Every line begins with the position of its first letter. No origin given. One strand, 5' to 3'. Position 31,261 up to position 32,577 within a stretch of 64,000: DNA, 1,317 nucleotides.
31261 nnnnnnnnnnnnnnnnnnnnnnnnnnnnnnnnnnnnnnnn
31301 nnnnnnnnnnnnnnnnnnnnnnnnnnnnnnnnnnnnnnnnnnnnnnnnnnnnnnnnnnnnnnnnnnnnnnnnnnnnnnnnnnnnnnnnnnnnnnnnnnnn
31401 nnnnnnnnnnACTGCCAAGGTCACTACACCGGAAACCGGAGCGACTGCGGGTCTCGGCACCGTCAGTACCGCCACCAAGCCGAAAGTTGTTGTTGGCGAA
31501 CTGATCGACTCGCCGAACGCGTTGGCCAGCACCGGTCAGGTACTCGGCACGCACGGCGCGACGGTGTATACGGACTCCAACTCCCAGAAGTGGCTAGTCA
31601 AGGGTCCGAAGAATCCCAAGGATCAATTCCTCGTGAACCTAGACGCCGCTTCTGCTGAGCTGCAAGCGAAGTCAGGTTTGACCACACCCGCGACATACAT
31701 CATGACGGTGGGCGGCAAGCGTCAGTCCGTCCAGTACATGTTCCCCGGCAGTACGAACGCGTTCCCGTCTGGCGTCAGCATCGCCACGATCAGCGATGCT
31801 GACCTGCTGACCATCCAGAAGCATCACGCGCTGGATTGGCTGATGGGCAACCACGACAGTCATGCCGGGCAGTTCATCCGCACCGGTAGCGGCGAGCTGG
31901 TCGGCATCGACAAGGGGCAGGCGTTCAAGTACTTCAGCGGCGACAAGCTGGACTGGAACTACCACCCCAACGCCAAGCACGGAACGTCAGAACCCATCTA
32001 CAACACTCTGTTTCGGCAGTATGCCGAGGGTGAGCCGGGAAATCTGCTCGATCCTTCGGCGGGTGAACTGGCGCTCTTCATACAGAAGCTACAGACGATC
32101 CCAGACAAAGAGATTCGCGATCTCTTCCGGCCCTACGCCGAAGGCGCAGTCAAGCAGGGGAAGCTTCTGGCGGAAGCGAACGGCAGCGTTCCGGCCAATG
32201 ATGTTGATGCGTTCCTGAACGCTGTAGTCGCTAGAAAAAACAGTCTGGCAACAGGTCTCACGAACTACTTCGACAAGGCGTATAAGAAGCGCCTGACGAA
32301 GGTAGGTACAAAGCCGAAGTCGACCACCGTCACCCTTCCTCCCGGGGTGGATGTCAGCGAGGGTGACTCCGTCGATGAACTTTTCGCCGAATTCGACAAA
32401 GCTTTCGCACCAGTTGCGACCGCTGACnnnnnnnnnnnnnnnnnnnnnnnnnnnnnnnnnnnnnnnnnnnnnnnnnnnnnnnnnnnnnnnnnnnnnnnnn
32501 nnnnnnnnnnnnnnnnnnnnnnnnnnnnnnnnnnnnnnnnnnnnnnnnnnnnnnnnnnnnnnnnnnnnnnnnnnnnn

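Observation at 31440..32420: Kinase-like segment inside the MuF protein, bracketed by two ~120-bp direct repeats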

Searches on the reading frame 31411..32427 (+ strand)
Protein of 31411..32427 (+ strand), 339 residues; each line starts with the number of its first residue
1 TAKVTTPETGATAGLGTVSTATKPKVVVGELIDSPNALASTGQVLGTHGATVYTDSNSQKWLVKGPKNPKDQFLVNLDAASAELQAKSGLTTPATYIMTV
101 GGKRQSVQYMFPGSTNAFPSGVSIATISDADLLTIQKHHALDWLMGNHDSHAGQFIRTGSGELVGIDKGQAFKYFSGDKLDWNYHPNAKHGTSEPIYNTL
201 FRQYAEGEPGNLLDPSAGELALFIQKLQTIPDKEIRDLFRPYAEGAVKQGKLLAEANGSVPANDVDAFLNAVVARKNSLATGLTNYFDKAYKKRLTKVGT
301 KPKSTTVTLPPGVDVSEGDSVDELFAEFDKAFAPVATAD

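Call 7: search_solved_structures(query=window:31411-32427:+, max_evalue=10, show_alignments=3)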
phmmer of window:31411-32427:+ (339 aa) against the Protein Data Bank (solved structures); distinct sequences matched with E-value up to 10: 33.
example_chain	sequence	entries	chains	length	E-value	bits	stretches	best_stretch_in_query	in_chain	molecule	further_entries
6qpe_A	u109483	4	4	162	0.06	15.8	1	210-268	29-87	Beta-lactoglobulin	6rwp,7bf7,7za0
5mqq_A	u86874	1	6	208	0.26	13.7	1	66-129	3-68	AmtR protein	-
7zcd_AAA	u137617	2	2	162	0.29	13.6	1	210-268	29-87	Beta-lactoglobulin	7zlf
7bga_AAA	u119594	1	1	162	0.36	13.3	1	210-268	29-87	Beta-lactoglobulin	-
6rwq_A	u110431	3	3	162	0.39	13.2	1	210-268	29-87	Beta-lactoglobulin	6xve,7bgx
1beb_A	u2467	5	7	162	0.39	13.2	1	210-268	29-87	BETA-LACTOGLOBULIN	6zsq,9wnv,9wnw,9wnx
3ph5_A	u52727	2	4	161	0.4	13.1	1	210-268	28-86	Beta-lactoglobulin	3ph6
5htd_A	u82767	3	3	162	0.41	13.1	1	210-268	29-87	Beta-lactoglobulin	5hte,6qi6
7bf8_AAA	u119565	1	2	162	0.41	13.1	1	210-268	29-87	Beta-lactoglobulin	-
1b0o_A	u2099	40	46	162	0.41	13.1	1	210-268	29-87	BETA-LACTOGLOBULIN | PROTEIN (BETA-LACTOGLOBULIN)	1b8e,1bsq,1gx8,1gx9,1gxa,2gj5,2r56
6qpd_A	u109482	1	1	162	0.41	13.1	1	210-268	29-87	Beta-lactoglobulin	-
6rwr_A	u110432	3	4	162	0.41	13.1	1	210-268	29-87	Beta-lactoglobulin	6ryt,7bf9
5k06_A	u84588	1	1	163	0.42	13.1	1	210-268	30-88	Beta-lactoglobulin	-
6nkq_B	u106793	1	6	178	0.51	12.8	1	210-268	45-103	Beta-lactoglobulin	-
5ym8_A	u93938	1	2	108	0.79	12.2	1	88-139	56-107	nsp9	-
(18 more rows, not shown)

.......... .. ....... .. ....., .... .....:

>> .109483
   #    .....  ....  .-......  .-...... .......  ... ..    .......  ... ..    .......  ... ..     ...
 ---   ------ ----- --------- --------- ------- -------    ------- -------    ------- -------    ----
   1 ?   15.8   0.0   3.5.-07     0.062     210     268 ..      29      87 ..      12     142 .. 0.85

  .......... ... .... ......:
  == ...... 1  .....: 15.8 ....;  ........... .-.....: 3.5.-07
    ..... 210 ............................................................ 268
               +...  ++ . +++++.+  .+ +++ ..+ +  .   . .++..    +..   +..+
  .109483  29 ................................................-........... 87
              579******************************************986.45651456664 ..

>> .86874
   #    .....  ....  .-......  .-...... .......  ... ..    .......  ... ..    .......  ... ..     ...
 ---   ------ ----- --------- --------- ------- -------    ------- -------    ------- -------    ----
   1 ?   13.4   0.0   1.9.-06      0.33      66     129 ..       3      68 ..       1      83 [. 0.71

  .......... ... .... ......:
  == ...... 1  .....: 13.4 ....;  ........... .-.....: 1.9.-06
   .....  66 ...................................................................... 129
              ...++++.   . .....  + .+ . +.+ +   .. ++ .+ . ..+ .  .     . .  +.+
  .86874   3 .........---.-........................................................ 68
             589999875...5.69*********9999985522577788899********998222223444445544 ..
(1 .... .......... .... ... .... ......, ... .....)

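Call 8: find_homologous_proteins(query=window:31477-32307:+, max_evalue=0.001)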
Query seq(277 aa) (277 aa): 17 proteins with E <= 0.001 among 1516 candidates.
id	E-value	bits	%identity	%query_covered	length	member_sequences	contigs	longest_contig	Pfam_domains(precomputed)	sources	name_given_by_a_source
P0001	2.2e-70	255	48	94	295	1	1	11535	-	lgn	-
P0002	1.2e-67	246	45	96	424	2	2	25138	-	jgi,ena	jgi:hypothetical protein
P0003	2.3e-67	245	47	100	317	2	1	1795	-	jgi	jgi:hypothetical protein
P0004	3.1e-67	245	45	96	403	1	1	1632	-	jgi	jgi:hypothetical protein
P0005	3.0e-66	242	45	96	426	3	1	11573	-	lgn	-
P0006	5.5e-65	238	45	94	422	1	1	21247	-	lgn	-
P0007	8.7e-64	234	45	92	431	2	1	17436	-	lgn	-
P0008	1.0e-63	233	46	90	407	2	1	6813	-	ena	-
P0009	1.2e-62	230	46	95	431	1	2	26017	-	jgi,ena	-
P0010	4.6e-62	228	43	96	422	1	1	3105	-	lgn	-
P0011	2.3e-61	226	42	100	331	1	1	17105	-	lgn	-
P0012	4.7e-61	225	43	92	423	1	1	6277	-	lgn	-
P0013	5.9e-61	224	45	92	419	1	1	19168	-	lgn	-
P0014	3.2e-57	212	43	91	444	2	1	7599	PF13673.14,PF13508.14,PF00583.32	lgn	-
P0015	1.8e-56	210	45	91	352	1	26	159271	-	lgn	-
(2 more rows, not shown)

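Call 9: search_protein_families(library=ncbifam, proteins=[window:31471-32310:+], max_evalue=1)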
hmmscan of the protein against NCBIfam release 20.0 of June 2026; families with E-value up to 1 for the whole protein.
window:31471-32310:+ (280 aa): 1 family
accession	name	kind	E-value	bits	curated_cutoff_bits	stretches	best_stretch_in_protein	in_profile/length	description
TIGR02996.1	rpt_mate_G_obs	domain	0.13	12.1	29.05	0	122-138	24-40/45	TIGR02996 domain-containing protein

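Call 20: search_dna_similar(query=window:31477-32307:+, collection=phages, mode=protein, max_rows=60, max_evalue=0.001)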
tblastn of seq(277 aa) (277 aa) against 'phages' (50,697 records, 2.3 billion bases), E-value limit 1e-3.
Records with a match: 12; places in all: 12; records where one place covers at least 80% of the query: 12.
Best place of each record, by identity: >=99% 1; 80-90% 3; 60-80% 1; <60% 7.
By first word of the organism name: Mycobacterium 12.
By host as written in the record: Mycobacterium smegmatis mc#155 5; Mycobacterium smegmatis mc2 155 2; Mycobacteroides abscessus subsp. bolletii strain 875 1; Mycobacteroides abscessus subsp. abscessus strain 280 1; Mycobacteroides abscessus subsp. abscessus strain 1009 1; Mycobacterium chelonae strain ATCC 35752 1; Mycobacteroides abscessus subsp. abscessus strain 712 1.
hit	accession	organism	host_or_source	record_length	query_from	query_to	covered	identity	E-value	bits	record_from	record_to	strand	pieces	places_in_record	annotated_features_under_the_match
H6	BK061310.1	Mycobacterium phage prophiFVLQ01-1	Mycobacteroides abscessus subsp. ...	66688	1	277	100%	100.0%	0e+0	579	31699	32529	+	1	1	56: minor capsid protein and ADP-ribosyltransferase fusion protein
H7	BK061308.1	Mycobacterium phage prophiFSAT01-1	Mycobacteroides abscessus subsp. ...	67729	1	275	99%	85.8%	3e-159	495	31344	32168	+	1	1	53: minor capsid and ADP-ribosyltransferase domain fusion protein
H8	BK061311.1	Mycobacterium phage prophiFSIL01-1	Mycobacteroides abscessus subsp. ...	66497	1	274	99%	85.4%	3e-157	489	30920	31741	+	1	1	53: Minor capsid and ADP-ribosyltransferase domain fusion protein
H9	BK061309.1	Mycobacterium phage McProf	Mycobacterium chelonae strain ATCC 35752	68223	1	276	100%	84.1%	6e-156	486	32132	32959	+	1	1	54: minor capsid and ADP-ribosyltransferase domain fusion protein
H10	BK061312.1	Mycobacterium phage prophiFSQJ01-1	Mycobacteroides abscessus subsp. ...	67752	1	277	100%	77.7%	1e-144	454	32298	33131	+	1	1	54: minor capsid and ADP-ribosyltransferase domain fusion protein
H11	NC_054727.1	Mycobacterium phage Phrappuccino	Mycobacterium smegmatis mc#155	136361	12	276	96%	40.8%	4e-53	191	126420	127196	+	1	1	195: hypothetical protein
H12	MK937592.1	Mycobacterium phage Phrappuccino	Mycobacterium smegmatis mc#155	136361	12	276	96%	40.8%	4e-53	191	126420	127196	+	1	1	195: hypothetical protein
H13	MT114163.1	Mycobacterium phage Settecandela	Mycobacterium smegmatis mc#155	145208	12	276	96%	40.8%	4e-53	191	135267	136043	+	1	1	220: hypothetical protein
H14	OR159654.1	Mycobacterium phage Aikoy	Mycobacterium smegmatis mc#155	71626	5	257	91%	39.7%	6e-44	164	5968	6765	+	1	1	15: ADP-ribosyltransferase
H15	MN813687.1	Mycobacterium phage Onyinye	Mycobacterium smegmatis mc2 155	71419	5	257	91%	39.7%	6e-44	164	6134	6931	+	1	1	16: ADP-ribosyltransferase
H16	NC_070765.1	Mycobacterium phage Onyinye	Mycobacterium smegmatis mc2 155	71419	5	257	91%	39.7%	6e-44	164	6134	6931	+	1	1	16: ADP-ribosyltransferase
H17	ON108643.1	Mycobacterium phage Leopard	Mycobacterium smegmatis mc#155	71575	5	257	91%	39.7%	6e-44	164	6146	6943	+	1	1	15: ADP-ribosyltransferase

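Call 21: get_annotated_region(hit=H15, flank=5000)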
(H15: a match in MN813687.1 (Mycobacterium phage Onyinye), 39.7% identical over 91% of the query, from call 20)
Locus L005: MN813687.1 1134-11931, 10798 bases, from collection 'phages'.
description: Mycobacterium phage Onyinye, complete genome.
organism: Mycobacterium phage Onyinye (NCBI taxid 2686235)
taxonomy: Viruses; Duplodnaviria; Heunggongvirae; Uroviricota; Caudoviricetes; Onyinyevirus; Onyinyevirus onyinye
host: Mycobacterium smegmatis mc2 155; source: soil; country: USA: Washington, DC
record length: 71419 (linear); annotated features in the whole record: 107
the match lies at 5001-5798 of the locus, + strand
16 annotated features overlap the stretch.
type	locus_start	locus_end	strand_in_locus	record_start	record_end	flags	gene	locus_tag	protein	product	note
CDS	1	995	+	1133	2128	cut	4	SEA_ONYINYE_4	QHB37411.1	hypothetical protein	-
CDS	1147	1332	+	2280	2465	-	5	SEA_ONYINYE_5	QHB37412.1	hypothetical protein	-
CDS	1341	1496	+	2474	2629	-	6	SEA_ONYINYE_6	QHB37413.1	membrane protein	-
CDS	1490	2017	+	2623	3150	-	7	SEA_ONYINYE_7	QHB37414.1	hypothetical protein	-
CDS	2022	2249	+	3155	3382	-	8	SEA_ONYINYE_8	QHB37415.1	hypothetical protein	-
CDS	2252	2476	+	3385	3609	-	9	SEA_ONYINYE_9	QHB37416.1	hypothetical protein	-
CDS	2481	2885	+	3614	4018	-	10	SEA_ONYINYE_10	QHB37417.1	hypothetical protein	-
CDS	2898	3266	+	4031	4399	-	11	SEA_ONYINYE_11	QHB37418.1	hypothetical protein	-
CDS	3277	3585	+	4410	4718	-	12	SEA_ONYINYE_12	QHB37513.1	hypothetical protein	-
CDS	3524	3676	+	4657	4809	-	13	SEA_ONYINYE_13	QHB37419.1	hypothetical protein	-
CDS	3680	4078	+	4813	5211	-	14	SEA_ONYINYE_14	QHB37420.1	hypothetical protein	-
CDS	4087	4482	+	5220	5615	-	15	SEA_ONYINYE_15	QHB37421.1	hypothetical protein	-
CDS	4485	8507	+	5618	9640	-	16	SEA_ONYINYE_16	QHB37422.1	ADP-ribosyltransferase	-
CDS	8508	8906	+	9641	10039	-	17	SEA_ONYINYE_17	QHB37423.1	hypothetical protein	-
CDS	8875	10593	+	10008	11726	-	18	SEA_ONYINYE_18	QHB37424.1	terminase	-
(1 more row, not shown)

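Call 22: get_annotated_region(hit=H11, flank=4000)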
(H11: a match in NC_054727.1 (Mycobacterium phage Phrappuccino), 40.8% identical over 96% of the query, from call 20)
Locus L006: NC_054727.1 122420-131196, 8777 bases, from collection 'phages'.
description: Mycobacterium phage Phrappuccino, complete genome.
organism: Mycobacterium phage Phrappuccino (NCBI taxid 2591223)
taxonomy: Viruses; Duplodnaviria; Heunggongvirae; Uroviricota; Caudoviricetes; Phrappuccinovirus; Phreappuccinovirus Phrappuccino
host: Mycobacterium smegmatis mc#155; source: soil; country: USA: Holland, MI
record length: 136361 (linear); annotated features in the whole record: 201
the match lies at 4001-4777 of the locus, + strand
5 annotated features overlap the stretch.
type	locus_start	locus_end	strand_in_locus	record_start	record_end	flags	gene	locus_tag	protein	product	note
CDS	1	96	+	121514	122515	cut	191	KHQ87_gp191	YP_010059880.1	glycohydrolase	-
CDS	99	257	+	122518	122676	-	192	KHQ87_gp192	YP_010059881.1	hypothetical protein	gp192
CDS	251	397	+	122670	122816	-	193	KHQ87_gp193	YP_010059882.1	hypothetical protein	gp193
CDS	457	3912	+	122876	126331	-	194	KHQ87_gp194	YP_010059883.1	virion structural protein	gp194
CDS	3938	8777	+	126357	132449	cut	195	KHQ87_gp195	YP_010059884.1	hypothetical protein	gp195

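Call 23: search_protein_families(library=pfam, proteins=[L005:4485-8504:+], max_evalue=0.01)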
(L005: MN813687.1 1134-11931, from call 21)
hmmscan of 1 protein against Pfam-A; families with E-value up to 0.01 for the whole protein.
L005:4485-8504:+ (1340 aa): 2 families
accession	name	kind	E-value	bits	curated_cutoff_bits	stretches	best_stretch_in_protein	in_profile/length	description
PF03496.20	ADPrib_exo_Tox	-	6.6e-08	32.6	23.4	1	1158-1332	7-192/196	ADP-ribosyltransferase exoenzyme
PF07804.18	HipA_C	-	0.0021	18.2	30.5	0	284-311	115-142/213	HipA-like C-terminal domain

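Call 25: predict_structure(alignment_id=A1)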
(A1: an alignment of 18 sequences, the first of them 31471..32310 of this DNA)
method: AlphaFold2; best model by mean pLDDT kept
length: 280 residues; sequences in the alignment: 18
mean_pLDDT: 88.3   pTM: 0.88
mean pLDDT of the five models: 88.3, 88.1, 87.8, 87.4, 87.0
residues with pLDDT >= 90: 163; 70-90: 96; 50-70: 13; < 50: 8
segments of 3 or more residues with pLDDT < 50: 1-6
pLDDT, mean of each block of 10 residues (from residue 1): 44 71 75 89 88 92 93 88 88 86 92 96 90 89 85 86 86 87 95 97 98 98 96 85 96 97 97 87
secondary structure, 60 per line:
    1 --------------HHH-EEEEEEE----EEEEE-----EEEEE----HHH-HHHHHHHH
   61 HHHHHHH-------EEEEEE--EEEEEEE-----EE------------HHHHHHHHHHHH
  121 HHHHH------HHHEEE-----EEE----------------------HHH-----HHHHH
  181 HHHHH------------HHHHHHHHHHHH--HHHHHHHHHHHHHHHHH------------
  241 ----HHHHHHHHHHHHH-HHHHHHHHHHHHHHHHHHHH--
elements in order: E19-25 E30-34 E40-44 H53-67 E75-80 E83-89 H109-125 E135-137 E143-145 H176-185 H198-209 H212-228 H245-257 H259-278

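Call 27: search_protein_representatives(alignment_id=A1)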
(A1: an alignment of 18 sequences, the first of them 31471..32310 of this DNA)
Query: 18 sequences, 403 profile positions. Proteins with E-value up to 0.001 (for the whole library): 1594; up to 1e-10: 1200; up to 1e-30: 544. The best 150 are listed.
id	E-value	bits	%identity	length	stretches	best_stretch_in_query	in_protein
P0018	1.2e-221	752.5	-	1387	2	117-398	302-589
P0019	2.7e-212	721.7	-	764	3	126-398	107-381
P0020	3.0e-212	721.5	-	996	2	14-400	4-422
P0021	7.6e-211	716.9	-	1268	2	121-400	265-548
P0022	2.4e-210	715.3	-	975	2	117-398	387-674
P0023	2.6e-210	715.1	-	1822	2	131-393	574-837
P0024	2.7e-210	715.0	-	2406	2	127-392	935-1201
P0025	6.5e-205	697.3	-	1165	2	124-398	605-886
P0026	9.2e-205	696.8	-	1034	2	128-400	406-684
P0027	4.0e-203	691.5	-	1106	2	126-397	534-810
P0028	5.0e-203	691.1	-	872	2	120-399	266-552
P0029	6.7e-201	684.1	-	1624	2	119-398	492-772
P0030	3.0e-194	662.2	-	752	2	124-398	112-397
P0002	2.9e-191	652.4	-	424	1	1-403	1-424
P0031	1.5e-190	650.0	-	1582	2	127-400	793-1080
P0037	2.4e-113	395.8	-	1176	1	92-398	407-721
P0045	6.6e-103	361.4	-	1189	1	92-393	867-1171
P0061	2.9e-91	323.1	-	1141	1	119-398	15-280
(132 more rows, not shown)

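Call 29: search_protein_families(library=pfam, proteins=[P0018, P0021, P0025, P0027, P0037, P0045, P0061, P0020], max_evalue=0.001)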
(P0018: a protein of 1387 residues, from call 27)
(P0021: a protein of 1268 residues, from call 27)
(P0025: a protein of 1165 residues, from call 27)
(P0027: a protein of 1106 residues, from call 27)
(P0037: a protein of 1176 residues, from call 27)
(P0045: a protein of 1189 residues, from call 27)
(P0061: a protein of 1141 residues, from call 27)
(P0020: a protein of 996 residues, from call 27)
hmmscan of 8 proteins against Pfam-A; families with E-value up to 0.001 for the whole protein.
P0018 (1387 aa): 2 families
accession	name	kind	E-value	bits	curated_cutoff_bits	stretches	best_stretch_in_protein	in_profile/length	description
PF01464.25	SLT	-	7.7e-07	29.1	21.3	1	1304-1370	21-81/117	Transglycosylase SLT domain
PF07804.18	HipA_C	-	1.2e-06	28.8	30.5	0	689-716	115-142/213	HipA-like C-terminal domain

P0021 (1268 aa): 0 families

P0025 (1165 aa): 1 family
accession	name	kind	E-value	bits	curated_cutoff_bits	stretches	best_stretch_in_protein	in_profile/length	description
PF02195.25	ParB_N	-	0.00022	21.7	26.3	1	327-380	27-81/95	ParB N-terminal domain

P0027 (1106 aa): 0 families

P0037 (1176 aa): 2 families
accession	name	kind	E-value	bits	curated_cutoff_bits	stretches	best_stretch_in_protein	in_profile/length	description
PF25310.1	VG15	-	4.7e-37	128.7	26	1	4-183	23-209/212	VG15 protein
PF03496.20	ADPrib_exo_Tox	-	8.5e-16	58.3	23.4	1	990-1171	4-191/196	ADP-ribosyltransferase exoenzyme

P0045 (1189 aa): 0 families

P0061 (1141 aa): 0 families

P0020 (996 aa): 2 families
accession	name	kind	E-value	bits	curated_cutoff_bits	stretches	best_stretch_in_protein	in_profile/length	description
PF01464.25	SLT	-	5.4e-09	36.1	21.3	1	913-979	21-81/117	Transglycosylase SLT domain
PF07804.18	HipA_C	-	0.00054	20.1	30.5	0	531-557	116-142/213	HipA-like C-terminal domain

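Call 31: search_solved_structures(query=A1, max_evalue=10, show_alignments=4)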
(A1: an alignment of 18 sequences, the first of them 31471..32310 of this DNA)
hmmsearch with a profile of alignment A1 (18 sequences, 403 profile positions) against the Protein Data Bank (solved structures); distinct sequences matched with E-value up to 10: 2.
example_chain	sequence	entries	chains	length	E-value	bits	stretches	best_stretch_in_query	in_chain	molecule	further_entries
3jbn_A4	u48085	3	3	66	1.1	11.6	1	239-283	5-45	60S ribosomal protein eL29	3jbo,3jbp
3j79_4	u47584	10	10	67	1.1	11.6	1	239-283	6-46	60S ribosomal protein eL29 | 60S ribosomal protein L29, putative | 60S ribosomal protein L29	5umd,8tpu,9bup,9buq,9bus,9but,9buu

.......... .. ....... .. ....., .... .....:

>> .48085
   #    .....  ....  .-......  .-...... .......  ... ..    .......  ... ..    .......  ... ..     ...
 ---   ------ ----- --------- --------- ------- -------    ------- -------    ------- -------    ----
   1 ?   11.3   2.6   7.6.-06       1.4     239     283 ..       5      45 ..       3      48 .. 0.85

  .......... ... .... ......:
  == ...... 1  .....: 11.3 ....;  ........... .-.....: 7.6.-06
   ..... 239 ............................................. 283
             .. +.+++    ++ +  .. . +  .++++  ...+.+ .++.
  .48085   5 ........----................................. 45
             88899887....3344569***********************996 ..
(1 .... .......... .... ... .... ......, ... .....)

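Call 37: fold_search(model_id=the predicted structure, library=pdb)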
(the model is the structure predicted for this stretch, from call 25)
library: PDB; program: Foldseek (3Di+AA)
matches with E <= 10: 1873; with E <= 0.001: 121
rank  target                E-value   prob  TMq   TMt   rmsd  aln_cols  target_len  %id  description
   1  3akl_C                1.2e-05  1.00  0.41  0.41  11.0       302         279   13  Crystal structure of A Helicobacter pylori proinflammatory kinase CtkA (released 2010-12-01)
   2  6ykg                  1.5e-05  1.00  0.41  0.25   8.0       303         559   14  Structure-based exploration of selectivity for ATM inhibitors in Huntingtons disease (released 2021-04-14)
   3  3akl_A                1.8e-05  1.00  0.44  0.44  12.7       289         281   13  Crystal structure of A Helicobacter pylori proinflammatory kinase CtkA (released 2010-12-01)
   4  3akk_A                2.9e-05  1.00  0.44  0.42  10.2       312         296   12  Crystal structure of A Helicobacter pylori proinflammatory kinase CtkA (released 2010-12-01)
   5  4jw1_A                3.3e-05  1.00  0.43  0.27   7.2       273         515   15  Crystal structure of N-terminal 618-residue fragment of LepB from Legionella pneumophila (released 2013-05-08)
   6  3akj_A                3.4e-05  1.00  0.41  0.42  10.0       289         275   11  Crystal structure of A Helicobacter pylori proinflammatory kinase CtkA (released 2010-12-01)
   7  3akk_C                4.0e-05  1.00  0.43  0.42  10.2       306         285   12  Crystal structure of A Helicobacter pylori proinflammatory kinase CtkA (released 2010-12-01)
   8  3akk_B                5.6e-05  1.00  0.44  0.43  10.3       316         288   11  Crystal structure of A Helicobacter pylori proinflammatory kinase CtkA (released 2010-12-01)
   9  9m6p_AAA              5.9e-05  1.00  0.33  0.33  13.2       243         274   14  Discovery of a bifunctional PKMYT1-targeting PROTAC empowered by AI-generation (released 2025-11-05)
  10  3zw3                  8.1e-05  1.00  0.41  0.17   9.9       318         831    9  Fragment based discovery of a novel and selective PI3 Kinase inhibitor (released 2011-09-28)
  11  4kqa_B                1.1e-04  1.00  0.40  0.28  10.2       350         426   13  Crystal structure of the golgi casein kinase (released 2013-06-26)
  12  9mhh_B                1.1e-04  1.00  0.39  0.18   8.8       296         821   14  PI3KC3-C1 in complex with RAB1A. VPS34 kinase domain active conformation (released 2025-02-12)
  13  3akk_D                1.3e-04  1.00  0.43  0.42   9.9       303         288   11  Crystal structure of A Helicobacter pylori proinflammatory kinase CtkA (released 2010-12-01)
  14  5enn_B                1.4e-04  1.00  0.42  0.26   8.2       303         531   14  The crystal structure of Human VPS34 in complex with a selective and potent inhibitor (released 2016-11-16)
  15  3tl8_H                1.4e-04  1.00  0.34  0.31  18.4       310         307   12  The AvrPtoB-BAK1 complex reveals two structurally similar kinaseinteracting domains in a single type III effector (released 2012-01-11)
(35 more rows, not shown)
